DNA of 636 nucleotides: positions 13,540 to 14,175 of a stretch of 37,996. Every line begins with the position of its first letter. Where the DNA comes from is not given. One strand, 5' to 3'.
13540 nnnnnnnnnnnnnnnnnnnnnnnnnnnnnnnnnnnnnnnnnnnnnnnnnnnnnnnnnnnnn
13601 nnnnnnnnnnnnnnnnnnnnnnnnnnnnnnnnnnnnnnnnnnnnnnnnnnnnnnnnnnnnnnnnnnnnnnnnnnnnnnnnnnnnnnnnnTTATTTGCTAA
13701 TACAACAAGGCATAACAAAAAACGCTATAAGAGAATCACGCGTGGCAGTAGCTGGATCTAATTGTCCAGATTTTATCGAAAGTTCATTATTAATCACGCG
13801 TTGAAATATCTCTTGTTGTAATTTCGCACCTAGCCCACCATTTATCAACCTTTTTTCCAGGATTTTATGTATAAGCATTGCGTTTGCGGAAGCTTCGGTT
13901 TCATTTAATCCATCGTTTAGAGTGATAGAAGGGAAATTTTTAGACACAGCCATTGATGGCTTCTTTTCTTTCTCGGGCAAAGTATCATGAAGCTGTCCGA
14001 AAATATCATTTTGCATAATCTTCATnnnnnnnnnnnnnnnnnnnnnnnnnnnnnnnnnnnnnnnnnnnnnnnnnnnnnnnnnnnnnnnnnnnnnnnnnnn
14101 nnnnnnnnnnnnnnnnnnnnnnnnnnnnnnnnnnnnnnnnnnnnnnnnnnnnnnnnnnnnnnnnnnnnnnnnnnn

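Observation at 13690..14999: Orphan TssG baseplate gene translationally coupled to an unknown 111-aa ORF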

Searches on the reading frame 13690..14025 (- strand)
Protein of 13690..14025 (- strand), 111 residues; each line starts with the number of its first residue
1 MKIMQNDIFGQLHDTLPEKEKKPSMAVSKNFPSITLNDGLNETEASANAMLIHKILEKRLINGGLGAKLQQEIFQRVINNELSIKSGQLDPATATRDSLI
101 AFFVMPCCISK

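Call 3: search_protein_families(library=pfam, proteins=[window:13690-14025:-], max_evalue=1)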
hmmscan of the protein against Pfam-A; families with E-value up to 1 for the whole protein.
window:13690-14025:- (111 aa): 0 families

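Call 4: search_protein_families(library=ncbifam, proteins=[window:13690-14025:-], max_evalue=1)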
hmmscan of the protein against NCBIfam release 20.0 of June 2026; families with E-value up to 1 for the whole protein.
window:13690-14025:- (111 aa): 0 families

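Call 9: find_homologous_proteins(query=window:13690-14025:-, max_evalue=0.01)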
Query window:13690-14025:- (111 aa): 20 proteins with E <= 0.01 among 21 candidates.
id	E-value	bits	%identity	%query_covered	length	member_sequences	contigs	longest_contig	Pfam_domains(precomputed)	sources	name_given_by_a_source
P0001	2.6e-64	232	99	100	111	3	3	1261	-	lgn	-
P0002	2.4e-57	209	87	100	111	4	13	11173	-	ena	-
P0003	3.9e-57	209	90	100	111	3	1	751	-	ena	-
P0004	8.0e-55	201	87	100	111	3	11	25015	-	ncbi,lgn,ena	-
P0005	1.2e-51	191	88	92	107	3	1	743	-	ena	-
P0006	6.0e-51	189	86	95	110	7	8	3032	-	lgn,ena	-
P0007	1.4e-50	188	84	93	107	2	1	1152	-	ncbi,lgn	-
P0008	1.5e-48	181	84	92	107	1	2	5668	-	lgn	-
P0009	3.2e-47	177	78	95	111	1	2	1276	-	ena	-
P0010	2.3e-46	174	78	95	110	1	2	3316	-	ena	-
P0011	9.8e-46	172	77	95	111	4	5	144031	-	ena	-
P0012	7.2e-45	169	76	95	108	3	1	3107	-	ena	-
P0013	1.6e-41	159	72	95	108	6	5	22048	-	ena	-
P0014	3.9e-41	157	70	95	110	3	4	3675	-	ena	-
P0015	1.1e-36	143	65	95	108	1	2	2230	-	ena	-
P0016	1.4e-34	136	61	94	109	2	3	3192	-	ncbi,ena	-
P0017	9.3e-32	127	77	73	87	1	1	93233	-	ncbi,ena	-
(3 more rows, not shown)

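Call 11: find_encoding_contigs(protein=P0011, flank=10000, max_places=3)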
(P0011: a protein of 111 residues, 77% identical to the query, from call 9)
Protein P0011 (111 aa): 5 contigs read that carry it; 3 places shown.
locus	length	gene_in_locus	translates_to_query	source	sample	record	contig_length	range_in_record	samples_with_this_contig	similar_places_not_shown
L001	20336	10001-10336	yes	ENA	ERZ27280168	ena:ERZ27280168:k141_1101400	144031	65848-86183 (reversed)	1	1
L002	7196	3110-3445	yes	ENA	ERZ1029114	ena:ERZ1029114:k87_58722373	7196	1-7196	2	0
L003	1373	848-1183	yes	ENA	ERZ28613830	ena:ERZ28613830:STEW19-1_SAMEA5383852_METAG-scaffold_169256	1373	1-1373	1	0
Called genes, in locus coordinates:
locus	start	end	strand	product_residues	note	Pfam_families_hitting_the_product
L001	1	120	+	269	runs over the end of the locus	-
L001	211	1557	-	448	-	PF02878:PGM_PMM_I, PF02879:PGM_PMM_II, PF02880:PGM_PMM_III, PF00408:PGM_PMM_IV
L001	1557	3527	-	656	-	PF06480:FtsH_ext, PF00004:AAA, PF17862:AAA_lid_3, PF01434:Peptidase_M41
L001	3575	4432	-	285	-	-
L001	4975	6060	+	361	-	-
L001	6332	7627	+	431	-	-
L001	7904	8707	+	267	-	-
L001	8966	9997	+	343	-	PF06996:T6SS_TssG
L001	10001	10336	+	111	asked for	-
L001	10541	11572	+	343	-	-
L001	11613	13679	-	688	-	PF01138:RNase_PH, PF03725:RNase_PH_C, PF03726:PNPase, PF01138:RNase_PH, PF00013:KH_1, PF00575:S1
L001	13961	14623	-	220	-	-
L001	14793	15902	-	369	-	PF05222:AlaDh_PNT_N, PF01262:AlaDh_PNT_C, PF01488:Shikimate_DH (weak), PF02826:2-Hacid_dh_C, PF02882:THF_DHG_CYH_C (weak)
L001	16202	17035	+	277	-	PF00793:DAHP_synth_1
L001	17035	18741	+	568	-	PF01321:Creatinase_N, PF00557:Peptidase_M24, PF16188:Peptidase_M24_C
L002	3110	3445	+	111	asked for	-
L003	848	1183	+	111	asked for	-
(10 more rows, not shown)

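Call 12: find_encoding_contigs(protein=P0017, flank=10000, max_places=3)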
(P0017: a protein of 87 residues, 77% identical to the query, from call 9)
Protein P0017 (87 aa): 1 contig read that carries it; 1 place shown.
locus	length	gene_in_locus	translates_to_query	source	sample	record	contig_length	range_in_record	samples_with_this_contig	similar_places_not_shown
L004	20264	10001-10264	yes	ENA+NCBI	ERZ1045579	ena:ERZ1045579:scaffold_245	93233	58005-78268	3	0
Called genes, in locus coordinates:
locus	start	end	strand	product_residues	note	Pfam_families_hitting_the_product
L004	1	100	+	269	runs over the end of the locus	-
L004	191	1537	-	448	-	PF02878:PGM_PMM_I, PF02879:PGM_PMM_II, PF02880:PGM_PMM_III, PF00408:PGM_PMM_IV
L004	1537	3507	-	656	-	PF06480:FtsH_ext, PF00004:AAA, PF17862:AAA_lid_3, PF01434:Peptidase_M41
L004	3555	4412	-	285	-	-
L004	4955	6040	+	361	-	-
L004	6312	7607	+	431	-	-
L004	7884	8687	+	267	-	-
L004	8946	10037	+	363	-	PF06996:T6SS_TssG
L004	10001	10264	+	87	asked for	-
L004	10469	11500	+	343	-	-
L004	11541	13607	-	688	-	PF01138:RNase_PH, PF03725:RNase_PH_C, PF03726:PNPase, PF01138:RNase_PH, PF00013:KH_1, PF00575:S1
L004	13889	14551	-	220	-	-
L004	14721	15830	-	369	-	PF05222:AlaDh_PNT_N, PF01262:AlaDh_PNT_C, PF01488:Shikimate_DH (weak), PF02826:2-Hacid_dh_C, PF02882:THF_DHG_CYH_C (weak)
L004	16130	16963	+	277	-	PF00793:DAHP_synth_1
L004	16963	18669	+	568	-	PF01321:Creatinase_N, PF00557:Peptidase_M24, PF16188:Peptidase_M24_C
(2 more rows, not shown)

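Call 32: search_protein_families(library=pfam, proteins=[window:13690-14025:-], max_evalue=10)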
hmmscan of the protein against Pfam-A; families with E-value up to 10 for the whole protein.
window:13690-14025:- (111 aa): 0 families

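Call 34: search_solved_structures(query=A1, max_evalue=10)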
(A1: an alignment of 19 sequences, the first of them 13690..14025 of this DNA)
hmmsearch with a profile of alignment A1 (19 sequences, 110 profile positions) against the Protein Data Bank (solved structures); distinct sequences matched with E-value up to 10: 2.
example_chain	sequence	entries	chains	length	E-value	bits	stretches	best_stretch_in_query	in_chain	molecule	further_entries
3tqp_A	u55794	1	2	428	0.78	13.1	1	25-63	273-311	Enolase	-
4a3r_A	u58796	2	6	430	1.4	12.3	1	30-98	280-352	ENOLASE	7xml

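Call 35: predict_structure(alignment_id=A1)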
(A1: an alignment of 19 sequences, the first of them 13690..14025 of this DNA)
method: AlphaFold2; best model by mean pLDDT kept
length: 111 residues; sequences in the alignment: 19
mean_pLDDT: 79.6   pTM: 0.58
mean pLDDT of the five models: 79.6, 76.8, 76.5, 66.8, 61.1
residues with pLDDT >= 90: 49; 70-90: 31; 50-70: 26; < 50: 5
segments of 3 or more residues with pLDDT < 50: 33-36
pLDDT, mean of each block of 10 residues (from residue 1): 77 69 55 51 80 94 90 96 94 91 81 46
secondary structure, 60 per line:
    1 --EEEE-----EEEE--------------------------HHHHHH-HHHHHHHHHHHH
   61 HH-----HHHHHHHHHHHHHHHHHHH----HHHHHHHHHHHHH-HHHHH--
elements in order: E3-6 E12-15 H42-47 H49-62 H68-86 H91-103 H105-109

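Call 36: search_protein_representatives(alignment_id=A1)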
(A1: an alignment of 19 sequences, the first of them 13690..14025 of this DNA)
Query: 19 sequences, 110 profile positions. Proteins with E-value up to 0.001 (for the whole library): 63; up to 1e-10: 37; up to 1e-30: 1. The best 63 are listed.
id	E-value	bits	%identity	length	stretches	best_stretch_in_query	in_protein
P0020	1.3e-40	154.0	-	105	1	1-103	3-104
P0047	6.9e-30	119.5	-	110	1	1-106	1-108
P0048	1.7e-29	118.3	-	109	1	1-105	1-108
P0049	1.0e-28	115.7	-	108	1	3-104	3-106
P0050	3.5e-28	114.0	-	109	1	1-105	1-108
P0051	7.1e-28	113.0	-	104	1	4-104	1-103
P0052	1.6e-27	111.9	-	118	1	1-105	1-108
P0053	5.2e-27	110.2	-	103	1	1-101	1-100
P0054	5.7e-27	110.1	-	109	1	3-102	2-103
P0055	2.5e-26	108.1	-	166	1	1-104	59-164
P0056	7.0e-26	106.6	-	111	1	1-107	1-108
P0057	7.5e-26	106.5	-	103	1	1-106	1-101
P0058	2.7e-25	104.7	-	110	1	2-102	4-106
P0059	4.8e-25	103.9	-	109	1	1-106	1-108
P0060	7.2e-25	103.4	-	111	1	1-105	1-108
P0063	1.6e-23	99.0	-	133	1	2-106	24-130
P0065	1.0e-21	93.2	-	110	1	1-108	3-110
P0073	1.3e-18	83.2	-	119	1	1-105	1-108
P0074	7.9e-16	74.2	-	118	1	4-106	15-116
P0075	5.3e-15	71.6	-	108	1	3-105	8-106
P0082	2.4e-10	56.6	-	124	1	6-105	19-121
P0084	9.0e-10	54.8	-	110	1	4-105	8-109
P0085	2.3e-08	50.2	-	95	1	5-99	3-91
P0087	5.9e-08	48.9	-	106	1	5-103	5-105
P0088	1.2e-07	47.9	-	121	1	21-106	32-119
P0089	1.5e-07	47.6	-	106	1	2-104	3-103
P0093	3.3e-06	43.3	-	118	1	14-104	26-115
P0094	3.7e-06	43.1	-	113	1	13-104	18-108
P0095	4.7e-06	42.8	-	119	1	23-106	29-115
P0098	1.1e-05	41.6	-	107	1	18-105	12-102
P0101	4.1e-05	39.8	-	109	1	18-104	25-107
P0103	1.0e-04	38.5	-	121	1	20-91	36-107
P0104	1.4e-04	38.1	-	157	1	24-103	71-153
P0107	5.8e-04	36.1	-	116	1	20-105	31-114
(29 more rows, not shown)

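Call 38: list_cluster_members(proteins=[P0004, P0016, P0047, P0055, P0065, P0075, P0084, P0094, P0104, P0026])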
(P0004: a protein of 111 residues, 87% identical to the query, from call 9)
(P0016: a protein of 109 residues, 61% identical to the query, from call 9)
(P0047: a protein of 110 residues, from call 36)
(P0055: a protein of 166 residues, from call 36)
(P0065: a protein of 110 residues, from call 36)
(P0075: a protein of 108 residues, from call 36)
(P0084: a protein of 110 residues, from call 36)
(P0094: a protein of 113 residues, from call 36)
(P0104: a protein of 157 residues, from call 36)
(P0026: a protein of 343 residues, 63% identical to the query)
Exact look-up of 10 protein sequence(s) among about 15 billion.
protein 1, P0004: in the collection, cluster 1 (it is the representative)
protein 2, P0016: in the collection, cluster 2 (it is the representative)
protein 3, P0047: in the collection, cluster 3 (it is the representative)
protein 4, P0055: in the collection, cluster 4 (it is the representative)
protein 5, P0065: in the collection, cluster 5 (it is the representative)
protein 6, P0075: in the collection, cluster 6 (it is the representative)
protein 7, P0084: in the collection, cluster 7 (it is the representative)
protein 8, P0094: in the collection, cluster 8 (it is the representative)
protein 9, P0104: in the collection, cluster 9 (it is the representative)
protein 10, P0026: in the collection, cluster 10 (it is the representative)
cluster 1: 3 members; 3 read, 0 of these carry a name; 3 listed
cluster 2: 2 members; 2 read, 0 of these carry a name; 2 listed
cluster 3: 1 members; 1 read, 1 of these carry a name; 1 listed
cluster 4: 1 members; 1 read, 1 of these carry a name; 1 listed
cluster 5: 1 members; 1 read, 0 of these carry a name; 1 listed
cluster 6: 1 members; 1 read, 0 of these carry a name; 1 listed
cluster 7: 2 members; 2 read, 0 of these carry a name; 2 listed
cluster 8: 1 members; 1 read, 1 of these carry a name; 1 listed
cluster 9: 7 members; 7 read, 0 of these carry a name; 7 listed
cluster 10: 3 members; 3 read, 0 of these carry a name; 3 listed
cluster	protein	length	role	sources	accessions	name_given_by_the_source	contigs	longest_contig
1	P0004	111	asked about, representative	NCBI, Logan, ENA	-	-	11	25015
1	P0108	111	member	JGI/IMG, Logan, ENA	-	-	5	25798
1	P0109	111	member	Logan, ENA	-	-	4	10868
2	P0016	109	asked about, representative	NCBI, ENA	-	-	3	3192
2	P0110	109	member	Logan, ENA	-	-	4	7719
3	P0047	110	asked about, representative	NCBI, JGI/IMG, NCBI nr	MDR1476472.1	MAG: hypothetical protein LBI20_04140 [Holosporales bacterium] | hypothetical protein | hypothetical protein [Holosporales bacterium]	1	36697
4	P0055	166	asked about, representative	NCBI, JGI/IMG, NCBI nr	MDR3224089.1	MAG: hypothetical protein LBT03_00660 [Holosporales bacterium] | hypothetical protein | hypothetical protein [Holosporales bacterium]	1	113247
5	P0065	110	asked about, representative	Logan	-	-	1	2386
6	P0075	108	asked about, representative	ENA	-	-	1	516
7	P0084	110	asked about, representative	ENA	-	-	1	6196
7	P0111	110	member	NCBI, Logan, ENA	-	-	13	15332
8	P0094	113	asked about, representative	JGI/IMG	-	hypothetical protein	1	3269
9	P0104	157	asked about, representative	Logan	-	-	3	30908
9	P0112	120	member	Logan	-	-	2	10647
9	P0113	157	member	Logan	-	-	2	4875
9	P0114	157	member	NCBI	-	-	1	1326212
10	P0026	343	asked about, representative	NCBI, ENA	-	-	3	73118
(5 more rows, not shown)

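Call 39: find_encoding_contigs(protein=P0114, flank=10000, max_places=2)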
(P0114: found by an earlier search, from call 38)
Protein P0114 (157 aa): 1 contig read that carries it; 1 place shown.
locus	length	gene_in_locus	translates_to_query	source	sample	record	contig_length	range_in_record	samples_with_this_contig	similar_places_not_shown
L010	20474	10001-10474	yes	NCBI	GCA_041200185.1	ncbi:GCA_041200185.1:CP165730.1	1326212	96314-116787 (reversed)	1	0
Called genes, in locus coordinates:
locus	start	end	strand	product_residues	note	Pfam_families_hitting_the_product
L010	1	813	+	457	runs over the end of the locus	PF01554:MatE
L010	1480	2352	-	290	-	-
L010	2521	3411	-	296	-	-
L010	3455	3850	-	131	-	-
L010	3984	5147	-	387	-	PF01098:FTSW_RODA_SPOVE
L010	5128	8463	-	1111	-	PF00580:UvrD-helicase, PF13245:AAA_19, PF13538:UvrD_C_2 (faint), PF13361:UvrD_C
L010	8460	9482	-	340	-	-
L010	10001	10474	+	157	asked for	-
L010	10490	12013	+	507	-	PF01676:Metalloenzyme, PF06415:iPGM_N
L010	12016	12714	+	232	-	-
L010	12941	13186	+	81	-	-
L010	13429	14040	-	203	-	PF01928:CYTH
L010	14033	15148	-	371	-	PF01048:PNP_UDP_1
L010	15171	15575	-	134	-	PF00886:Ribosomal_S16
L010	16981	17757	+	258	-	PF00142:Fer4_NifH (weak), PF01656:CbiA, PF02374:ArsA_ATPase (weak), PF06564:CBP_BcsQ (weak), PF09140:MipZ, PF10609:ParA, PF13614:AAA_31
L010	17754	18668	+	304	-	PF02195:ParB_N, PF17762:HTH_ParB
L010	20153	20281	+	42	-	-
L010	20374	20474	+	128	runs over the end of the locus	PF11969:DcpS_C, PF01230:HIT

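Call 40: find_encoding_contigs(protein=P0055, flank=10000, max_places=2)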
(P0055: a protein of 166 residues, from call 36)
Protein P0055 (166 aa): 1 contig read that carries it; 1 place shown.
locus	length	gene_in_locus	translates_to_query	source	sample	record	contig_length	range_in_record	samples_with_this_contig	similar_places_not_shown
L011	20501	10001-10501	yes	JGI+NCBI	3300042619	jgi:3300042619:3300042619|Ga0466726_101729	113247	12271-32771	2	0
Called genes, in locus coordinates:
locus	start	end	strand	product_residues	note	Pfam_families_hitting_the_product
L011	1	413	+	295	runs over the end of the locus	PF13516:LRR_6 (faint)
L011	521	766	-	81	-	-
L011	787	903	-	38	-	-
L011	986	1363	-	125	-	-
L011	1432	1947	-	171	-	-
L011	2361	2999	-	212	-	PF01790:LGT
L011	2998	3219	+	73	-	-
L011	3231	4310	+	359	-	PF01207:Dus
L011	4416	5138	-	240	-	PF01138:RNase_PH, PF03725:RNase_PH_C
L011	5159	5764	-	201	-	PF01351:RNase_HII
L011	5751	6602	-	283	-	PF00398:RrnaAD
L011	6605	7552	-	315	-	PF01380:SIS, PF00571:CBS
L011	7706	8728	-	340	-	-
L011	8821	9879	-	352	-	-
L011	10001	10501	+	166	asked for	-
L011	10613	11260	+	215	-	PF08478:POTRA_1, PF03799:FtsQ_DivIB_C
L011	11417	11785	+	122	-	PF01250:Ribosomal_S6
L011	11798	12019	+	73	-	PF01084:Ribosomal_S18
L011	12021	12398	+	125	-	PF01648:ACPS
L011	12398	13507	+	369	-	PF02670:DXP_reductoisom, PF05368:NmrA (faint), PF08436:DXP_redisom_C, PF13288:DXPR_C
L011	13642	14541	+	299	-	PF01795:Methyltransf_5, PF13649:Methyltransf_25 (faint)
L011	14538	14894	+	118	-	-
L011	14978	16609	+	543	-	PF03717:PBP_dimer, PF00905:Transpeptidase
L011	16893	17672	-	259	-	PF00231:ATP-synt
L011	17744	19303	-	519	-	PF02874:ATP-synt_ab_N, PF00006:ATP-synt_ab, PF00306:ATP-synt_ab_C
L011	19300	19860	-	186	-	PF00213:OSCP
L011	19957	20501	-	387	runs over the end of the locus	PF00482:T2SSF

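Call 44: fold_search(model_id=the predicted structure, library=pdb)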
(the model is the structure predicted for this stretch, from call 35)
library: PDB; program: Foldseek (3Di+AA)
matches with E <= 10: 117; with E <= 0.001: 0
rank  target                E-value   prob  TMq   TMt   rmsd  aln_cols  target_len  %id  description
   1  6zhi_C                1.1e+00  0.84  0.47  0.26   4.2        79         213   11  Structure of the Plasmodium falciparum Hsp70-x substrate binding domain in complex with hydrophobic peptide (released 2020-09-09)
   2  1vgo_B                1.6e+00  0.10  0.19  0.12  10.1        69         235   26  Crystal Structure of Archaerhodopsin-2 (released 2005-10-04)
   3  1vgo_A                1.6e+00  0.10  0.19  0.12  10.1        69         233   26  Crystal Structure of Archaerhodopsin-2 (released 2005-10-04)
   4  9jm5_C                1.9e+00  0.57  0.35  0.52   2.7        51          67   22  Crystal structure of de novo designed light-responsive oligomer C4-13 (LRO-C4-13) (released 2025-08-27)
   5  3lof_E                2.0e+00  0.30  0.36  0.45   5.1        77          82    8  C-terminal domain of human heat shock 70kDa protein 1B. (released 2010-02-16)
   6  6zhi_A                2.0e+00  0.23  0.33  0.20   5.7        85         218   13  Structure of the Plasmodium falciparum Hsp70-x substrate binding domain in complex with hydrophobic peptide (released 2020-09-09)
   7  9jm5_A                2.4e+00  0.51  0.36  0.54   2.8        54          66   20  Crystal structure of de novo designed light-responsive oligomer C4-13 (LRO-C4-13) (released 2025-08-27)
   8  8umu_D                2.5e+00  0.41  0.40  0.15   3.3        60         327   12  Atomic model of the human CTF18-RFC-PCNA binary complex in the four-subunit binding state (state 3) (released 2024-05-08)
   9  8umt_D                2.7e+00  0.47  0.41  0.16   3.4        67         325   10  Atomic model of the human CTF18-RFC-PCNA binary complex in the three-subunit binding state (state 2) (released 2024-05-08)
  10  7bww_C                3.2e+00  0.15  0.31  0.38   8.0        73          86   15  Structure of the engineered metallo-Diels-Alderase DA7 W16S (released 2021-04-21)
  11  9bpx_B                3.2e+00  0.09  0.23  0.13   8.3        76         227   13  Estrogen Receptor Alpha Ligand Binding Domain Y537S Mutant in Complex with (1'-(4-((1-butylpyrrolidin-3-yl)methoxy)phe (released 2025-02-12)
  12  1yow_A                3.2e+00  0.09  0.23  0.12   9.4        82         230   12  human Steroidogenic Factor 1 LBD with bound Co-factor Peptide (released 2005-05-10)
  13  2xd2_B                3.4e+00  0.33  0.27  0.09   2.4        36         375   22  The crystal structure of MalX from Streptococcus pneumoniae (released 2010-06-09)
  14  7bww_B                3.4e+00  0.12  0.29  0.35  10.0        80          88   10  Structure of the engineered metallo-Diels-Alderase DA7 W16S (released 2021-04-21)
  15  6zhi_B                3.6e+00  0.54  0.46  0.24   3.2        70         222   13  Structure of the Plasmodium falciparum Hsp70-x substrate binding domain in complex with hydrophobic peptide (released 2020-09-09)
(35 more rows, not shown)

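Call 67: list_cluster_members(proteins=[P0082, P0085, P0087, P0088, P0089, P0093, P0095, P0098, P0101, P0103])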
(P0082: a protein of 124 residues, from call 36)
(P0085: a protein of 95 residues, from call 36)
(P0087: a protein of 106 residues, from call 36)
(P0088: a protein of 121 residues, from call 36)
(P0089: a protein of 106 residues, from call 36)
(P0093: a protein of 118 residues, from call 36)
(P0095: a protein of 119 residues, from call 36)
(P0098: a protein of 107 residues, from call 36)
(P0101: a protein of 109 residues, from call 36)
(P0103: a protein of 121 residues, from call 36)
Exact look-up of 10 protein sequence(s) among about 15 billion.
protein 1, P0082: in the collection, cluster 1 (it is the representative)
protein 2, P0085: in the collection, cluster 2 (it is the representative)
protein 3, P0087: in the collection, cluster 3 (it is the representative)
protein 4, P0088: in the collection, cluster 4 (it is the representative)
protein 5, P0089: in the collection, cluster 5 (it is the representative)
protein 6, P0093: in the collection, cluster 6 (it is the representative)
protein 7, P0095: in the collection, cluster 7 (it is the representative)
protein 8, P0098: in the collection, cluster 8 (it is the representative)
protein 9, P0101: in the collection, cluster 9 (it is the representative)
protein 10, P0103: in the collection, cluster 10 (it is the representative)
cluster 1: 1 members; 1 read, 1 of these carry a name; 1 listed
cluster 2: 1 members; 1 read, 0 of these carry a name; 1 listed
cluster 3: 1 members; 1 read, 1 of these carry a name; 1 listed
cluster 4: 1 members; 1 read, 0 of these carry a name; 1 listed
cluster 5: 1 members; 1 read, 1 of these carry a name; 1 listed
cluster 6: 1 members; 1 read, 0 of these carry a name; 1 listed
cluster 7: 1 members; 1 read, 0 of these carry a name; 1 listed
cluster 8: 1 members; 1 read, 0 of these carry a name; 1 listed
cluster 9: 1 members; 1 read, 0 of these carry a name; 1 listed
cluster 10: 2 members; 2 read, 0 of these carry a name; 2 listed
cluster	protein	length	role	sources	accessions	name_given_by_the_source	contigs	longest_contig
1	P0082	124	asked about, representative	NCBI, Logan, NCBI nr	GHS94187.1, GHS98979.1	hypothetical protein AGMMS49949_07890 [Alphaproteobacteria bacterium]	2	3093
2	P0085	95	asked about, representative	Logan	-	-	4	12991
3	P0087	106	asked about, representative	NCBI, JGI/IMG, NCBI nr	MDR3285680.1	MAG: hypothetical protein LBS83_03285 [Holosporales bacterium] | hypothetical protein | hypothetical protein [Holosporales bacterium]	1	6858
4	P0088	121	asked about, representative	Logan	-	-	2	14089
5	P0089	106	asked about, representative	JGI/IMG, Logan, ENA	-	hypothetical protein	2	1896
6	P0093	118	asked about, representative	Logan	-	-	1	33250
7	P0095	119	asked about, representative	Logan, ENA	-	-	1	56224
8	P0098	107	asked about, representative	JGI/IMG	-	-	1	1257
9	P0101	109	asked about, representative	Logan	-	-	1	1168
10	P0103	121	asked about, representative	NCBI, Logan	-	-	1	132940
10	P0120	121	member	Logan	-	-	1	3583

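Call 68: find_encoding_contigs(protein=P0103, flank=8000, max_places=1)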
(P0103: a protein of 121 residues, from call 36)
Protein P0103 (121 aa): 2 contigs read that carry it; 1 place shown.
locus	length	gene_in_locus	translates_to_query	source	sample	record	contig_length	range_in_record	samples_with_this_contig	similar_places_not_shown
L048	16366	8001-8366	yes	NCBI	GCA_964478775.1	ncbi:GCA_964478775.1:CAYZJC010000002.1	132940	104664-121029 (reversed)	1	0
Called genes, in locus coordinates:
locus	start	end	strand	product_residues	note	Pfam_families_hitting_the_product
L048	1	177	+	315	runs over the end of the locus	PF01218:Coprogen_oxidas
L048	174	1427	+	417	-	PF02646:RmuC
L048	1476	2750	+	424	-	PF13598:DUF4139 (weak)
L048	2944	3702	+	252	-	-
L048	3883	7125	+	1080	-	PF00560:LRR_1 (faint), PF25013:LRR_Zer-1 (faint), PF23598:LRR_14, PF12799:LRR_4 (weak), PF13855:LRR_8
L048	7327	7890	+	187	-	PF12100:DUF3576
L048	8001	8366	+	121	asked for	-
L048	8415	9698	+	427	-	PF12704:MacB_PCD, PF02687:FtsX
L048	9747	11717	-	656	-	PF07244:POTRA (faint), PF01103:Omp85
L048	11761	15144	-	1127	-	PF04357:TamB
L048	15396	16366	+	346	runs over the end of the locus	PF08478:POTRA_1, PF03799:FtsQ_DivIB_C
